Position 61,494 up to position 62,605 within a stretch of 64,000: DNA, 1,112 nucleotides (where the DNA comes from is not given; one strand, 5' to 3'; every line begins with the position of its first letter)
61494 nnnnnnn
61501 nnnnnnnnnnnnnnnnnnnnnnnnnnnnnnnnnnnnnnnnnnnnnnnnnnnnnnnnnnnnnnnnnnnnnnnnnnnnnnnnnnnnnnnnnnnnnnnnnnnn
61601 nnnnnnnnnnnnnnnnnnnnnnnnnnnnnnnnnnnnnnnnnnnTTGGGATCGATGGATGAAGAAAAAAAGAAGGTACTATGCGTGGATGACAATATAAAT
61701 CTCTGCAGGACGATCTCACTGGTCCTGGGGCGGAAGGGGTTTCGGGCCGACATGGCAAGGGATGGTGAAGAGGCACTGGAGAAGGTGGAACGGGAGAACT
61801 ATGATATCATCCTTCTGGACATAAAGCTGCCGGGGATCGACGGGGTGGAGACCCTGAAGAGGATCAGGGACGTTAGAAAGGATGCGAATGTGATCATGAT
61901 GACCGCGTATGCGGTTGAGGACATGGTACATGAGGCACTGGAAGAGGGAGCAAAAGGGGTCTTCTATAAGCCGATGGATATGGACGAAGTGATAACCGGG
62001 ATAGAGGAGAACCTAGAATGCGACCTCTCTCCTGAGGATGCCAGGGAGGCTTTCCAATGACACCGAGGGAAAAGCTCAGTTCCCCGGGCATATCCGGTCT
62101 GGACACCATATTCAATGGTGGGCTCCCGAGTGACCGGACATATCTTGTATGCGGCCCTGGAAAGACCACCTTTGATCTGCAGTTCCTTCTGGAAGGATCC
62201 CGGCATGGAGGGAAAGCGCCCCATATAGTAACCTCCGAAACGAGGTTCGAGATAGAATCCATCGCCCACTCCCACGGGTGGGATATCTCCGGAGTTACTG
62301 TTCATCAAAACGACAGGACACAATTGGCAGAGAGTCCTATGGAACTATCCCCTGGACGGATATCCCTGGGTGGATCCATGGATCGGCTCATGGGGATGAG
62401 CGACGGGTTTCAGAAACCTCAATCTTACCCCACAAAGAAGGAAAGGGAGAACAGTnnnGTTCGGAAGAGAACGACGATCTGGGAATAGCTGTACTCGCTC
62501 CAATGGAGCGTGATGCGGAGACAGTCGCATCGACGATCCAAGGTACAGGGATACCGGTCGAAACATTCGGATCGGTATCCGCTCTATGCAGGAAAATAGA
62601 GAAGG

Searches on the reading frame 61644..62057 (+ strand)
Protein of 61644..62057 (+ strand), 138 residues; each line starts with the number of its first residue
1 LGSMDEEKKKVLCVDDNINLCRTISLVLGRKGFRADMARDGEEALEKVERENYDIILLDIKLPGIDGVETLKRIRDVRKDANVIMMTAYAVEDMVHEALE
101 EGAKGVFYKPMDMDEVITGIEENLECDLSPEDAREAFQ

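Call 78: search_protein_families(library=pfam, proteins=[window:61644-62057:+], max_evalue=0.001)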
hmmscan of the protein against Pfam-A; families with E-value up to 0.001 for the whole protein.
window:61644-62057:+ (138 aa): 3 families
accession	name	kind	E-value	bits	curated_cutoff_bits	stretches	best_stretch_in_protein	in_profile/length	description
PF00072.30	Response_reg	-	5.2e-29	101.1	30.2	1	11-119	1-109/111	Response regulator receiver domain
PF23198.2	PDE8A_N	-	1.1e-05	25.9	29.6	1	20-87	22-90/147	PDE8A-like, N-terminal domain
PF13380.12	CoA_binding_2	-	0.00015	22.6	22.8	1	32-111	7-88/116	CoA binding domain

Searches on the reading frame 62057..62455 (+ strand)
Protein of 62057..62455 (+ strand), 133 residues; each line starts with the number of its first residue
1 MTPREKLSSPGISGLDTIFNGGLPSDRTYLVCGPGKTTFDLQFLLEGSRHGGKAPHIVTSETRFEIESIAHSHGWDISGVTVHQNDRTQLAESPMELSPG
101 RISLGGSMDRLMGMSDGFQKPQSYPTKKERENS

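Call 78: search_protein_families(library=pfam, proteins=[window:62057-62455:+], max_evalue=0.001)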
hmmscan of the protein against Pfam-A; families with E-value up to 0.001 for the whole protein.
window:62057-62455:+ (133 aa): 1 family
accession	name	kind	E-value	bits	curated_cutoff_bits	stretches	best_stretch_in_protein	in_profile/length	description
PF06745.19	ATPase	-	2.6e-12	47.1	26.6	1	11-79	4-76/231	KaiC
